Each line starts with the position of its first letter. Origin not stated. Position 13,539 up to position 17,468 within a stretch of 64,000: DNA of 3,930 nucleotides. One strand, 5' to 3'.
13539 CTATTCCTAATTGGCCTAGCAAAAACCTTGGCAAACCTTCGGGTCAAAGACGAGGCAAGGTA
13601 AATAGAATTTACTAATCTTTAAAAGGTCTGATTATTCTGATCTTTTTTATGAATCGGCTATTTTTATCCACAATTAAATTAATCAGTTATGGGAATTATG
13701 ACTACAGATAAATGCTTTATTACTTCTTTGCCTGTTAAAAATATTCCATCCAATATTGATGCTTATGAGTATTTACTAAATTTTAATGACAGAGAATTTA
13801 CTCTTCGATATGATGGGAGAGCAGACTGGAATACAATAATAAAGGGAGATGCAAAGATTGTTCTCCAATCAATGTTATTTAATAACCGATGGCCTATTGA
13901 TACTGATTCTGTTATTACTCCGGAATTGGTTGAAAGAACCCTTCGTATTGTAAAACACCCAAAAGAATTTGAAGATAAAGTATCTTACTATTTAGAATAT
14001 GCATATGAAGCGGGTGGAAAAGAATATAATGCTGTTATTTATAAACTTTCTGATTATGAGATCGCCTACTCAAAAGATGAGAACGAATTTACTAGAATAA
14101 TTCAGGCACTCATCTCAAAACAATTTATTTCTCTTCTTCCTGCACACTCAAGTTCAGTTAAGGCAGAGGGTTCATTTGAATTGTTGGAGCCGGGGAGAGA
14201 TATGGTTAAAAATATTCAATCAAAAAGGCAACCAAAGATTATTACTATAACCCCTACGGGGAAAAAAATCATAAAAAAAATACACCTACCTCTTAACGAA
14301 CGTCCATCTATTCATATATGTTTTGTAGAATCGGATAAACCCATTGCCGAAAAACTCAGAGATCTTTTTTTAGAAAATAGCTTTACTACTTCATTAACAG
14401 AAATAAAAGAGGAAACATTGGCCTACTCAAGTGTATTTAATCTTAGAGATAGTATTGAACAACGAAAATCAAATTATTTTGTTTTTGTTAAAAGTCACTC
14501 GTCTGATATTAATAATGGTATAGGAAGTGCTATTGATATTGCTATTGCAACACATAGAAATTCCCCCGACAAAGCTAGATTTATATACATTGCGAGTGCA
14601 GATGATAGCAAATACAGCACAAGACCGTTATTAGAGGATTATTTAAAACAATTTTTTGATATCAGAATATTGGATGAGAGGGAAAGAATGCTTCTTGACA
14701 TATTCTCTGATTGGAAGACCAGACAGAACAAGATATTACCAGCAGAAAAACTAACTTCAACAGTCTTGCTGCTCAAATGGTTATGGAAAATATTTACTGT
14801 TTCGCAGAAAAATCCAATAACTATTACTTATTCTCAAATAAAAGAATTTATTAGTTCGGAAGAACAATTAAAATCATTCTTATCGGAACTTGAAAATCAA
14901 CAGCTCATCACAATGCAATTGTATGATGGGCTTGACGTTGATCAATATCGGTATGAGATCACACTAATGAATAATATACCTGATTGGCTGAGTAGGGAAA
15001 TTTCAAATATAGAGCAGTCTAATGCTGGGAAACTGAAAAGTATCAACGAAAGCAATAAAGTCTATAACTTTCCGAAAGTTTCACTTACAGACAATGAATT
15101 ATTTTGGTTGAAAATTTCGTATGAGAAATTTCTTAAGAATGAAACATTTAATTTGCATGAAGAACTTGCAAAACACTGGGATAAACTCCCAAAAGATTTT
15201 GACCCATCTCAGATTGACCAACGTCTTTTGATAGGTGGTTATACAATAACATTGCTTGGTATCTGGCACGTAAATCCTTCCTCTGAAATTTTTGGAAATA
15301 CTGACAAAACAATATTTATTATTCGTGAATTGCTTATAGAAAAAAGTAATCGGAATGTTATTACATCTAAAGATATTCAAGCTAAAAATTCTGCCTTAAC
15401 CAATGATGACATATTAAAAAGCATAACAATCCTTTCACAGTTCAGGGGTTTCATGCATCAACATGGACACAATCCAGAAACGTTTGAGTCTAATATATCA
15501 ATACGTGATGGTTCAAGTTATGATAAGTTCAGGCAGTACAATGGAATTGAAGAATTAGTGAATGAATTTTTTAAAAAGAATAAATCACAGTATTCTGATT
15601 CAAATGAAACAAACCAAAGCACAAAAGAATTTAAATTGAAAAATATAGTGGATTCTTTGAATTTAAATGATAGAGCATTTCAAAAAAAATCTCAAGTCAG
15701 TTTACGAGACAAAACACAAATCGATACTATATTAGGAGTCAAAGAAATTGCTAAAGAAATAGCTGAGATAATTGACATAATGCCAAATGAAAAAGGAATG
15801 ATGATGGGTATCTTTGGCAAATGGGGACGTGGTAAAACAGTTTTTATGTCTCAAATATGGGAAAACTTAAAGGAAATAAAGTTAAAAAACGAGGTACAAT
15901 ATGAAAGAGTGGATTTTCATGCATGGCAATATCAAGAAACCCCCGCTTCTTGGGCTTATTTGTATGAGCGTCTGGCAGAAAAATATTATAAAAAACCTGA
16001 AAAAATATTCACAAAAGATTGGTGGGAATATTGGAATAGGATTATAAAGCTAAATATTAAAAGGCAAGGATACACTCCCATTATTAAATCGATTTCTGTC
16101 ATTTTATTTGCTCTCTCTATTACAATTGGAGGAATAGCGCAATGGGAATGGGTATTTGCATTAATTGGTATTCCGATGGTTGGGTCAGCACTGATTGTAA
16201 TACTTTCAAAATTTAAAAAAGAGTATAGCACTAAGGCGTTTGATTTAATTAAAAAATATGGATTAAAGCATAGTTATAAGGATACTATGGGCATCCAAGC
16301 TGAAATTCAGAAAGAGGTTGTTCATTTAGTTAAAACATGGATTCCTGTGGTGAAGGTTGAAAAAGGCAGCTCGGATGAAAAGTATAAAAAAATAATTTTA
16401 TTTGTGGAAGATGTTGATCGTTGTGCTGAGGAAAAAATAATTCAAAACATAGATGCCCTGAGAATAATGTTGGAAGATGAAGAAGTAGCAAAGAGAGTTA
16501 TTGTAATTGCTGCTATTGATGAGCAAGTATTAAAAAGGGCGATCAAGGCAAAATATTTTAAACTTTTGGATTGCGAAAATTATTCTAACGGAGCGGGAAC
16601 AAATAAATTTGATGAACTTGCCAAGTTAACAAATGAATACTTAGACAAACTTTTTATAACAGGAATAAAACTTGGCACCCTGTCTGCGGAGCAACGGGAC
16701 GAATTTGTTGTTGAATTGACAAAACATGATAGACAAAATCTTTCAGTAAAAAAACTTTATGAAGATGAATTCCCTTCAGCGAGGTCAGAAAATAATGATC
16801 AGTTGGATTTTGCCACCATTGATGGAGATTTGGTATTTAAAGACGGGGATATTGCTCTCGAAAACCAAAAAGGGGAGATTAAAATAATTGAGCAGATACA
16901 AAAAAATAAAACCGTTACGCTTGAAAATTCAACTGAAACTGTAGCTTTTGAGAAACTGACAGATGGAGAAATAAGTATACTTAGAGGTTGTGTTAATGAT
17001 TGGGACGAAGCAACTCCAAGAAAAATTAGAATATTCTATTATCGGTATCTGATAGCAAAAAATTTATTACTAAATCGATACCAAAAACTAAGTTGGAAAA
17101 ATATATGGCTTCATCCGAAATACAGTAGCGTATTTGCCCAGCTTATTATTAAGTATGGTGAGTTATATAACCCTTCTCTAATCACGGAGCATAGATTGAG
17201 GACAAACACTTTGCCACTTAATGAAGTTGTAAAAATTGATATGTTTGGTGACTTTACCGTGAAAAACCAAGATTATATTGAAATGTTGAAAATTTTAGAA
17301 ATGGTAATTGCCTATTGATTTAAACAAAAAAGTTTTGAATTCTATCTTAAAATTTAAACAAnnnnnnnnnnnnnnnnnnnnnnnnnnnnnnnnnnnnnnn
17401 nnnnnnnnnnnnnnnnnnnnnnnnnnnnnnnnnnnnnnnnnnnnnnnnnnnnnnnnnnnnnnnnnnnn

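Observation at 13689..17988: Giant KAP-family NTPase with N-terminal TIR-like segment, coupled to a PUA/EVE-like protein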

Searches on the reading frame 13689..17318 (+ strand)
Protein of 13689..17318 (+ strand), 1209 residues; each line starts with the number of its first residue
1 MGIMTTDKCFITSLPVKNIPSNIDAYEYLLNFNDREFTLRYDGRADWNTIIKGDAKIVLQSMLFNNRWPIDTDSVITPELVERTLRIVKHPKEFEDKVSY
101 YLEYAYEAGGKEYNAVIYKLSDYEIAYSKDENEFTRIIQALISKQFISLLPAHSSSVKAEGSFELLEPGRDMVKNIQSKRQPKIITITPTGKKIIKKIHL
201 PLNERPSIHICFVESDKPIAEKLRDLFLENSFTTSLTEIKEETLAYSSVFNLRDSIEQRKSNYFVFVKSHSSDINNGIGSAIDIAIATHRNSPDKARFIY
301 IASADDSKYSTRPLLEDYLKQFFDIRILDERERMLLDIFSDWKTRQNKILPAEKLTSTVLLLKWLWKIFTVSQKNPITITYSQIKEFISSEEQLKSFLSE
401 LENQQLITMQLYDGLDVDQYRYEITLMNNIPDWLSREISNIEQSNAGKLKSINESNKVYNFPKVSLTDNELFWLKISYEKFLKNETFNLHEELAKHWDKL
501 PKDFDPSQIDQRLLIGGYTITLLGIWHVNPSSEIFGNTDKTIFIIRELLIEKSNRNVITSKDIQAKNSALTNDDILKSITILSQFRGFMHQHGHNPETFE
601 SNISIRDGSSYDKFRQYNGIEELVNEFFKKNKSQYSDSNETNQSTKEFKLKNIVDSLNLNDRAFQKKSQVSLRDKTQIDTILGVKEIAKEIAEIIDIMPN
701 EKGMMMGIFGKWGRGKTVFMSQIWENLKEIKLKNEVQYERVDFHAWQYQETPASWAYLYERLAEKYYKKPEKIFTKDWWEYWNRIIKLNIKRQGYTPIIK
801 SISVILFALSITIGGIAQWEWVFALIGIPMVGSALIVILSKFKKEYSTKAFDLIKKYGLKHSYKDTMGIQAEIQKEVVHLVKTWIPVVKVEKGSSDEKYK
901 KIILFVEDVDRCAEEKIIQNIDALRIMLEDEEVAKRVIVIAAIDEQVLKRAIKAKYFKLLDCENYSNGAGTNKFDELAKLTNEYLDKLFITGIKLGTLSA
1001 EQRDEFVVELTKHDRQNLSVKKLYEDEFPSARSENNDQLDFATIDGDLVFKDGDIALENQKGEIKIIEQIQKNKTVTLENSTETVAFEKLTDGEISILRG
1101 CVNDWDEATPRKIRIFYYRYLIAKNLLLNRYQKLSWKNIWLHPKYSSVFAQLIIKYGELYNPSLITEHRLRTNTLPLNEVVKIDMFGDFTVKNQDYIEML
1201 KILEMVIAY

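Call 6: search_protein_families(library=pfam, proteins=[window:13689-17318:+], max_evalue=0.01)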
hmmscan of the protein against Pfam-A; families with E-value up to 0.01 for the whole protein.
window:13689-17318:+ (1209 aa): 2 families
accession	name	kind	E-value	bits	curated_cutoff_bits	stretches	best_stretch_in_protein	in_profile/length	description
PF07693.20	KAP_NTPase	-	1e-14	55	20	1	685-959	2-206/293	KAP family P-loop domain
PF01637.24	ATPase_2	-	0.0059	16.9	33.2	1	689-799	6-114/225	ATPase domain predominantly from Archaea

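Call 7: search_protein_families(library=padloc, proteins=[window:13689-17318:+], max_evalue=0.01)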
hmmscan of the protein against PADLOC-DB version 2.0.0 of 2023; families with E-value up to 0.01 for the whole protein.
window:13689-17318:+ (1209 aa): 2 families
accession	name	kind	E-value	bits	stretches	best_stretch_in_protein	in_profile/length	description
PDLC02361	PifA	-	1.1e-10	38.8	1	682-784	19-113/720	PifA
PDLC02209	QatA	-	1.3e-07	28.6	1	675-959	7-257/646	-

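Call 9: search_protein_families(library=ncbifam, proteins=[window:13689-17318:+], max_evalue=0.1)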
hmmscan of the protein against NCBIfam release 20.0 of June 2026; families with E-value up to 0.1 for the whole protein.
window:13689-17318:+ (1209 aa): 1 family
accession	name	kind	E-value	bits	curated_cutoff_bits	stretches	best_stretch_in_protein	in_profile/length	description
NF041923.1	QatA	equivalog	2e-12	46.6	600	1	675-1010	7-295/628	Qat anti-phage system ATPase QatA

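Call 17: find_homologous_proteins(query=window:13689-17315:+, max_evalue=0.001)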
Query window:13689-17315:+ (1209 aa): 2 proteins with E <= 0.001 among 8000 candidates.
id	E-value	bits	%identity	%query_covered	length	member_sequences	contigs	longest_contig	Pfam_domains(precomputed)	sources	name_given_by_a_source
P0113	0.0e+0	2700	100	100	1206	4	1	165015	PF07693.21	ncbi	ncbi:MAG: P-loop NTPase fold protein [Minisyncoccia bacterium]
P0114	1.1e-143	499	38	63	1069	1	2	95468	PF01878.25,PF07693.21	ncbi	-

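Call 19: search_protein_families(library=pfam, proteins=[P0114], max_evalue=1)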
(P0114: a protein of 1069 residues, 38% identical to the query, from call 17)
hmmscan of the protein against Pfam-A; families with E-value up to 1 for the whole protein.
P0114 (1069 aa): 3 families
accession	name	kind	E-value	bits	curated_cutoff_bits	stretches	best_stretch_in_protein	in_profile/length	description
PF07693.20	KAP_NTPase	-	6.8e-17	62.1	20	1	547-817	4-214/293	KAP family P-loop domain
PF01878.24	EVE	-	4.4e-08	33.7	23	1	189-262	1-72/145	EVE domain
PF14969.11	DUF4508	-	0.29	11.8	27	0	855-892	14-51/97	Domain of unknown function (DUF4508)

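Call 20: find_encoding_contigs(protein=P0114, flank=10000, max_places=3)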
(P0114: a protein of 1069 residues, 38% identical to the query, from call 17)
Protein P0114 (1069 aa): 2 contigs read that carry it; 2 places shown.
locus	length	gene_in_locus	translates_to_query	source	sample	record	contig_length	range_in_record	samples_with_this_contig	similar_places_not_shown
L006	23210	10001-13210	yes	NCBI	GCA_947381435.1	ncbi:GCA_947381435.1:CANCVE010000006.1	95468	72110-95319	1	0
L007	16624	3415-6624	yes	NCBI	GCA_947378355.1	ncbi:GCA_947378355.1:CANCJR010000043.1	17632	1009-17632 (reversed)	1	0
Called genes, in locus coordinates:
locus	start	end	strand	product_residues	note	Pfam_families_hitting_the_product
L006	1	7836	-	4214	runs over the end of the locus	-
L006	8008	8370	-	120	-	-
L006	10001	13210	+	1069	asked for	PF01878:EVE, PF07693:KAP_NTPase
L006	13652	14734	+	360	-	-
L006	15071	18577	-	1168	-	PF17132:Glyco_hydro_106, PF00754:F5_F8_type_C, PF22633:F5_F8_type_C_2 (faint), PF17132:Glyco_hydro_106, PF02837:Glyco_hydro_2_N (weak), PF22666:Glyco_hydro_2_N2 (weak)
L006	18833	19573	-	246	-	PF02678:Pirin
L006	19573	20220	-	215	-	-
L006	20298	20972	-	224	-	PF00857:Isochorismatase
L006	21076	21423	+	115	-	PF01638:HxlR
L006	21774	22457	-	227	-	-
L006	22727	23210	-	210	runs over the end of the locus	?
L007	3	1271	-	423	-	?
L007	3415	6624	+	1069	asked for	PF01878:EVE, PF07693:KAP_NTPase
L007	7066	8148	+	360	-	-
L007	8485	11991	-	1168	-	PF17132:Glyco_hydro_106, PF00754:F5_F8_type_C, PF22633:F5_F8_type_C_2 (faint), PF17132:Glyco_hydro_106, PF02837:Glyco_hydro_2_N (weak), PF22666:Glyco_hydro_2_N2 (weak)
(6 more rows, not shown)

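Call 44: search_protein_families(library=pfam, alignment_id=A4, max_evalue=0.01)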
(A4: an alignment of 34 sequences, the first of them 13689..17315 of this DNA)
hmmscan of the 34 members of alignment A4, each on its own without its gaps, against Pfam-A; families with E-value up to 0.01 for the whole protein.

A. member 1, window:13689-17315:+ (1209 aa): 2 families
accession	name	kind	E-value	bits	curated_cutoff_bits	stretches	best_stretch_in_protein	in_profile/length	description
PF07693.20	KAP_NTPase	-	1e-14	55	20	1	685-959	2-206/293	KAP family P-loop domain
PF01637.24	ATPase_2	-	0.0059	16.9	33.2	1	689-799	6-114/225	ATPase domain predominantly from Archaea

B. families by the number of members that match (of 34 scanned): 23 families
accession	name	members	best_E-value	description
PF07693.20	KAP_NTPase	26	5.6e-26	KAP family P-loop domain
PF00005.33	ABC_tran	7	0.00017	ABC transporter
PF18742.7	DpnII-MboI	3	6.9e-46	REase_DpnII-MboI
PF13175.12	AAA_15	2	6.9e-11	AAA ATPase domain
PF13304.12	AAA_21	2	4.8e-09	AAA domain, putative AbiEii toxin, Type IV TA system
PF13476.12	AAA_23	2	3.6e-07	AAA domain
PF02463.25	SMC_N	2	1.6e-05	RecF/RecN/SMC N terminal domain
PF00004.35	AAA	2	0.00018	ATPase family associated with various cellular activities (AAA)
PF13401.12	AAA_22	2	0.00033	AAA domain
PF24883.2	NPHP3_N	2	0.0016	Nephrocystin 3, N-terminal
PF11398.14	DUF2813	2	0.0062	Protein of unknown function (DUF2813)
PF09509.15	Hypoth_Ymh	1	3.2e-22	Protein of unknown function (Hypoth_ymh)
PF13676.11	TIR_2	1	1.9e-06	TIR domain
PF20693.3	YobI-ATPase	1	0.00011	YobI-like P-loop NTPase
PF07262.16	CdiI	1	0.00051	CDI immunity protein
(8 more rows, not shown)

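Call 87: find_related_loci(query=A9, collection=metagenome_contigs, flank=5000)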
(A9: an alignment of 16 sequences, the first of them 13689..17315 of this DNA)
Query A9 (1209 aa) in metagenome_contigs; peptide patterns used: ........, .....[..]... (x = any residue, [..] = any of these).
217 stretches matched a pattern; 35 encode a relative of the query (tblastn E <= 1e-3); 35 distinct loci.
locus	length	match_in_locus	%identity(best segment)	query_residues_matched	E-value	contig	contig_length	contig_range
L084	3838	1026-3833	39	1-957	0e+0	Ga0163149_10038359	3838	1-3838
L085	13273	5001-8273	37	9-1209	2e-147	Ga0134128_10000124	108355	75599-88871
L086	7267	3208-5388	37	455-1209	9e-141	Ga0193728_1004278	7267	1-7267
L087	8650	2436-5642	36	4-1209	4e-137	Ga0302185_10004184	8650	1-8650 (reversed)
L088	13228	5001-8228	36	2-1209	8e-136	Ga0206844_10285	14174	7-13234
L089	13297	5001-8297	36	2-1209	5e-135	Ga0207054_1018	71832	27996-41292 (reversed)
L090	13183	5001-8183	35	9-1170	3e-130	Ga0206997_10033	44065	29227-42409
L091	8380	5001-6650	44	661-1209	1e-125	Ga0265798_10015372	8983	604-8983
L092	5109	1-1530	44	682-1209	2e-126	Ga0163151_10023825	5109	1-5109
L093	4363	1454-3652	35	456-1209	7e-123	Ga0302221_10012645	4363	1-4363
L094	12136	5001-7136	36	459-1209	1e-121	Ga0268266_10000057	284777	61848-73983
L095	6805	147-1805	39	444-1018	5e-116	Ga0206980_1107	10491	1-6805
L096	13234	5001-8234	35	9-1209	3e-133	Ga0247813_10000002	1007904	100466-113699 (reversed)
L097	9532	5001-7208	33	460-1209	5e-111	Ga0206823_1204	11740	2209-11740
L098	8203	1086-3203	33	440-1140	1e-109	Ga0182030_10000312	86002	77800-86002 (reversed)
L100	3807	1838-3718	33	520-1209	8e-87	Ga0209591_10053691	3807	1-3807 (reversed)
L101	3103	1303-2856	34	662-1209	8e-84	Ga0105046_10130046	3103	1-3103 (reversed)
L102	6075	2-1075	44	852-1209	7e-80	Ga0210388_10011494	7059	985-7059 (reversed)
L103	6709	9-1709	31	673-1209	7e-79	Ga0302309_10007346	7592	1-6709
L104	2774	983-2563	35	676-1209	9e-81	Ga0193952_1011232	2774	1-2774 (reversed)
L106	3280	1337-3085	34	681-1209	3e-75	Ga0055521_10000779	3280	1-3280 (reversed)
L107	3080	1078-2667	35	678-1209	2e-71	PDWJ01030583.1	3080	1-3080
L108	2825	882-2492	31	658-1209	5e-70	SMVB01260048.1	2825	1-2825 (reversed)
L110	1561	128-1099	41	884-1209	6e-62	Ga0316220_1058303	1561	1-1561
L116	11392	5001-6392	35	682-1209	2e-68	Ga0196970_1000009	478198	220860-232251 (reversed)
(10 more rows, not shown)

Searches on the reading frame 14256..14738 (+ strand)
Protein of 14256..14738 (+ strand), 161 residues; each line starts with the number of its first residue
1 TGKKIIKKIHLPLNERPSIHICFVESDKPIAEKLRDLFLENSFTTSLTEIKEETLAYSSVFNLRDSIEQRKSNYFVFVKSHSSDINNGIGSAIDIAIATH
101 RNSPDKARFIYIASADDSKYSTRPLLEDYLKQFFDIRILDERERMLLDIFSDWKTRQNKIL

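Call 58: search_solved_structures(query=A6, max_evalue=10, show_alignments=2)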
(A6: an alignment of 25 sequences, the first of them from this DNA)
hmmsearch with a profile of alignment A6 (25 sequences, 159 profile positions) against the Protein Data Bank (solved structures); distinct sequences matched with E-value up to 10: 12.
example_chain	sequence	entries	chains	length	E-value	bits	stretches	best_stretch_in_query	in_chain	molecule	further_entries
2l69_A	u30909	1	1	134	0.0014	21.6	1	15-45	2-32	Rossmann 2x3 fold protein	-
4j29_A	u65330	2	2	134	0.0024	20.9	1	6-49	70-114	Engineered Protein OR258 | DE NOVO DESIGNED PROTEIN OR258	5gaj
2mr5_A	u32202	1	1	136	0.0055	19.7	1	6-50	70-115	De novo designed Protein OR457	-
1o1x_A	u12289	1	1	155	0.073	16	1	9-75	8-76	ribose-5-phosphate isomerase RpiB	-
2l82_A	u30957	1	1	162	0.11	15.5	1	98-153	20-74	DESIGNED PROTEIN OR32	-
7mgv_A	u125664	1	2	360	0.14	15.1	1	14-46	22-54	CdnC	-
7z05_A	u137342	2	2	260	0.69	12.9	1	39-95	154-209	Non-structural protein 1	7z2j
3kw2_A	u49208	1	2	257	0.94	12.4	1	62-108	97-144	Probable r-RNA methyltransferase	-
6ecu_A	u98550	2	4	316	1.4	11.9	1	37-90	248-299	StiD protein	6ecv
6ecw_A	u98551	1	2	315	1.4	11.9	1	37-90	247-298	StiD protein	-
1y5e_A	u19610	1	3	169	1.6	11.6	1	4-58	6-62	Molybdenum cofactor biosynthesis protein B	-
1ve3_A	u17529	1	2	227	4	10.4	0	60-77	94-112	hypothetical protein PH0226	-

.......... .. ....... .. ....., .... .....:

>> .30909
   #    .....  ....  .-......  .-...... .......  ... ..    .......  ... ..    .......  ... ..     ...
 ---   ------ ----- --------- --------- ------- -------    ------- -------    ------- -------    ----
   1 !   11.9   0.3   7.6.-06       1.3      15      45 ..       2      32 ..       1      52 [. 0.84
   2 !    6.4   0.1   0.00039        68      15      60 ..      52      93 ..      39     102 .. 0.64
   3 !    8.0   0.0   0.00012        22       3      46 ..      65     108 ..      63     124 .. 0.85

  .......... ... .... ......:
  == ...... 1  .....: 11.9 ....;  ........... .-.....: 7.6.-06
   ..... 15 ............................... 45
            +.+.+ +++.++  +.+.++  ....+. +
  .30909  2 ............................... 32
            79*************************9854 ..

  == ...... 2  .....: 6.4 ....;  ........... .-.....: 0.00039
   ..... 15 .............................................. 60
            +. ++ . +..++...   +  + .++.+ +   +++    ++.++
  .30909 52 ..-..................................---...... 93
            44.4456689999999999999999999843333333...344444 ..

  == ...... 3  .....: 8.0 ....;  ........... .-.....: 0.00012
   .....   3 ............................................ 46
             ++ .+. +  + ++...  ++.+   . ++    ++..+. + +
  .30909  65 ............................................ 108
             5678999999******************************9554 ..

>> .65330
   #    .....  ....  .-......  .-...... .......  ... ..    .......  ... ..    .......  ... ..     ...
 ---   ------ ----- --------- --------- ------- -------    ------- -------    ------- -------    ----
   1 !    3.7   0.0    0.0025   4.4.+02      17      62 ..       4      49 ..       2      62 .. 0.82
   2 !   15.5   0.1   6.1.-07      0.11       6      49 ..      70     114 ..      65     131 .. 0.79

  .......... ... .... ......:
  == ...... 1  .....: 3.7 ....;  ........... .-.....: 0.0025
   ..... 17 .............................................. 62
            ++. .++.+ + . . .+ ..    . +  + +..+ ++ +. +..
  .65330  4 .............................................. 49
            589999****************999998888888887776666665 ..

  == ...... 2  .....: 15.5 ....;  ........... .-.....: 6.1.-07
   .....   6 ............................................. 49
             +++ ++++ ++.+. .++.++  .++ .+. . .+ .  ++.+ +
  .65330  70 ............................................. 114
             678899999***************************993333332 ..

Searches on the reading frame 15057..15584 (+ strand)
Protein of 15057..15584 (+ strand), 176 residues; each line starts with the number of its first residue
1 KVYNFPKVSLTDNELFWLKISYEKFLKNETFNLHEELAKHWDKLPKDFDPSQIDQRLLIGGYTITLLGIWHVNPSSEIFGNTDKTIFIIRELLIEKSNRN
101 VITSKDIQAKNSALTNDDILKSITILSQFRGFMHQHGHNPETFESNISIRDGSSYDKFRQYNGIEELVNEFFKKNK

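Call 94: search_protein_families(library=phrogs, proteins=[window:15057-15584:+], max_evalue=0.01)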
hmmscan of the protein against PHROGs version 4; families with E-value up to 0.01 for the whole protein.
window:15057-15584:+ (176 aa): 0 families
